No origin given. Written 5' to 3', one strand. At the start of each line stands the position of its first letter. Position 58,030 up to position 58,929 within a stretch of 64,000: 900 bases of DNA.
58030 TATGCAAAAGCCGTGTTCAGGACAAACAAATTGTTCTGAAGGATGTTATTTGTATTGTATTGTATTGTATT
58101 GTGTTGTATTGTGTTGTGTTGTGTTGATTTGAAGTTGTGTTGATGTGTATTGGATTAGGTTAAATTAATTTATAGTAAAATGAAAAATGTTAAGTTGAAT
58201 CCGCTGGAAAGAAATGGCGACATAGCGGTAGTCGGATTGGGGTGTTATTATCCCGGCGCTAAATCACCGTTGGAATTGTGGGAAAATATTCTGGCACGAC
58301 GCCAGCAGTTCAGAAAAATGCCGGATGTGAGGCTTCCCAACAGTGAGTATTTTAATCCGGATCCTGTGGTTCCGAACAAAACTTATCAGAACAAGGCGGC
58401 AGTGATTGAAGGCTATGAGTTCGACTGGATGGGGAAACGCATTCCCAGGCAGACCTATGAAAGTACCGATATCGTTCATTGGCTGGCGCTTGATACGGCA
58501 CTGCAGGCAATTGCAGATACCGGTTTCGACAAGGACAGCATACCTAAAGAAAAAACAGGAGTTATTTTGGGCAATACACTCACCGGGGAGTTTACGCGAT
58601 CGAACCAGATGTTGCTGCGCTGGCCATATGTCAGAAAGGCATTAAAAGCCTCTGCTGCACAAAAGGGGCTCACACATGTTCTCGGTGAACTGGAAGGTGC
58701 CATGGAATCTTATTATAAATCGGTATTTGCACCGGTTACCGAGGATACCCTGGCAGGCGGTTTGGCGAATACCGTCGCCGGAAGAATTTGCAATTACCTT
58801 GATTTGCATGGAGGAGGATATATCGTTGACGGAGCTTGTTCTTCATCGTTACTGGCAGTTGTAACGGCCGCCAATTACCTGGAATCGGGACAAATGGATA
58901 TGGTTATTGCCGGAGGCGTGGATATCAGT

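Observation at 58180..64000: Unlisted megasynthase of more than 1,940 codons: PfaA-like KS-AT-ACP-ACP-KR-DH at the window edge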

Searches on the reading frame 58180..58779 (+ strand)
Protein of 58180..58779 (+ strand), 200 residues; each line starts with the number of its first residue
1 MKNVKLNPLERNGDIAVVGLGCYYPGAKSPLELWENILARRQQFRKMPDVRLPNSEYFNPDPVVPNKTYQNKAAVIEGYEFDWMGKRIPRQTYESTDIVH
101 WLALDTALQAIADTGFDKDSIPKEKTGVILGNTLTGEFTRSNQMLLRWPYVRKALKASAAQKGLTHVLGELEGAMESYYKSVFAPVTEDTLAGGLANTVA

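Call 19: search_solved_structures(query=window:58180-58779:+, max_evalue=10, show_alignments=1)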
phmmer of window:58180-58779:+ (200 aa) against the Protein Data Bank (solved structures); distinct sequences matched with E-value up to 10: 50.
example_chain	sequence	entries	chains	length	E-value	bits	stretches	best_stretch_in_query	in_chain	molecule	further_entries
9d2y_A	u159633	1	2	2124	1.2e-11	47.9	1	14-170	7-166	Multifunctional mycocerosic acid synthase membrane-associated MAS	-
9d2z_A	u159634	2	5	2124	1.2e-11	47.9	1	14-170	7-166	Mycocerosic acid synthase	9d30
5bp1_A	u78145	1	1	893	1.2e-11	47.8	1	14-169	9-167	Mycocerosic acid synthase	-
7zma_A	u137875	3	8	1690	4.7e-11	45.9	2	10-125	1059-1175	Putative polyketide synthase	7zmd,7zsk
5e5n_A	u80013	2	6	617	1e-10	44.8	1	14-132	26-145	Polyketide synthase PksL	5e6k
5erf_A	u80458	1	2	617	1.1e-10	44.8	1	14-132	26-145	Polyketide synthase PksL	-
5eny_A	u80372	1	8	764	1.4e-10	44.4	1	14-132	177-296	Polyketide synthase PksL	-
7uwr_A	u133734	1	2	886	2e-09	40.6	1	15-132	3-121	Narbonolide/10-deoxymethynolide synthase PikA1, modules 1 and 2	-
4ope_A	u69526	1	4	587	3.4e-09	39.9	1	13-132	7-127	NRPS/PKS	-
4tkt_A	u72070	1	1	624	2.8e-08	36.9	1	10-121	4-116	AT-less polyketide synthase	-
6riw_A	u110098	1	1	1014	1.4e-07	34.6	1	14-158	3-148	ORF10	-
8g4u_A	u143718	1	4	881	2.2e-07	34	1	14-136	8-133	EryAIII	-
4kc5_A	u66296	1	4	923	5.4e-07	32.7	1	13-131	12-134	RhiE protein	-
8oii_A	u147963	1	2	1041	6.2e-07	32.5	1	13-131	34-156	RhiE protein,Polyketide synthase domain protein RhiE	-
6mhk_A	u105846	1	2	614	1.7e-06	31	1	10-121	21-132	Polyketide synthase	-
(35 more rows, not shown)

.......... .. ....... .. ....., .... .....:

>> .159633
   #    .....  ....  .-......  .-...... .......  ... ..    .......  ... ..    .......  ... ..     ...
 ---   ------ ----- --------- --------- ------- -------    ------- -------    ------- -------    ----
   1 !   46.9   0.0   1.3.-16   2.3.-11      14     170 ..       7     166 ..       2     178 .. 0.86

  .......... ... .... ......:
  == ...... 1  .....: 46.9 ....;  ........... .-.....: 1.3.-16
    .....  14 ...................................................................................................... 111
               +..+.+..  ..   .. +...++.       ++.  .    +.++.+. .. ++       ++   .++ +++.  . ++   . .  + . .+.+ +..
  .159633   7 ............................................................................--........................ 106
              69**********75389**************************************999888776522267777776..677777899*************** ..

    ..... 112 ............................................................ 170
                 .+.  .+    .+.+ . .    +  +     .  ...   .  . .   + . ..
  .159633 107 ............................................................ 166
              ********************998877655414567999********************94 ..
